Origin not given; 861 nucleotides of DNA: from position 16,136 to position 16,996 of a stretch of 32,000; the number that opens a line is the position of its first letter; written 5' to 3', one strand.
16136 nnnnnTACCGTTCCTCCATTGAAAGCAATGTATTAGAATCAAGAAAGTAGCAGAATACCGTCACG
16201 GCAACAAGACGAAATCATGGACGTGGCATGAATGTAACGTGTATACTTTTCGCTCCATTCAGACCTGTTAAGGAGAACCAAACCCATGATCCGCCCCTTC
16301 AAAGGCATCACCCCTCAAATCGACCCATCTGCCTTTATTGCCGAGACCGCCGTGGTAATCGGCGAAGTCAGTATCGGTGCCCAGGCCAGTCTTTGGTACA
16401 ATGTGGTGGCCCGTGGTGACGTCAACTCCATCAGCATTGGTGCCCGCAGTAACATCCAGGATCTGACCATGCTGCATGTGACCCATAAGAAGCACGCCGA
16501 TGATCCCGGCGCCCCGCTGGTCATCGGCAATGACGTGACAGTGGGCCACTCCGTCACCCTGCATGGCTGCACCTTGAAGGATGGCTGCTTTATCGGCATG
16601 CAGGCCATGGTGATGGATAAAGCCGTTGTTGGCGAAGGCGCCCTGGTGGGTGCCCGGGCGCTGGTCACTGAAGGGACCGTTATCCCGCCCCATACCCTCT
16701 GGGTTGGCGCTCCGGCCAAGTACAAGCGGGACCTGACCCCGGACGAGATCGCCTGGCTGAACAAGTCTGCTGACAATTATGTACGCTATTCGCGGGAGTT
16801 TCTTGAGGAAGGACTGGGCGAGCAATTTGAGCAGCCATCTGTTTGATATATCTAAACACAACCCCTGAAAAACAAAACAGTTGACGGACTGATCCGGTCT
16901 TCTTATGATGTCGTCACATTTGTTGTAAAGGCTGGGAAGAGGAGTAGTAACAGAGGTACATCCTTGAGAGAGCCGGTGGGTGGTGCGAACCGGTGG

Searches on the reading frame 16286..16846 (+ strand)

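Call 83: search_protein_families(library=pfam, proteins=[window:16286-16846:+], max_evalue=0.01)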
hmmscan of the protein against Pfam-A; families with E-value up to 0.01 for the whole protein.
window:16286-16846:+ (186 aa): 5 families
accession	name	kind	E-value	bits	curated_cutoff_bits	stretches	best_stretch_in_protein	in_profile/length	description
PF00132.30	Hexapep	-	1.7e-13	50.1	27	2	94-128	1-35/36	Bacterial transferase hexapeptide (six repeats)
PF25084.1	LbH_EIF2B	-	4.8e-08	33.4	54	1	79-134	40-94/105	EIF2B subunit epsilon LbH domain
PF21711.3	DCTN5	-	6.1e-05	23.2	40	1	34-150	40-157/182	Dynactin subunit 5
PF14602.12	Hexapep_2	-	0.00024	21.2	27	0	77-105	1-28/34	Hexapeptide repeat of succinyl-transferase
PF24894.1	Hexapep_GlmU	-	0.00093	19.7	23.3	0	82-137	28-81/104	GlmU-like, C-terminal hexapeptide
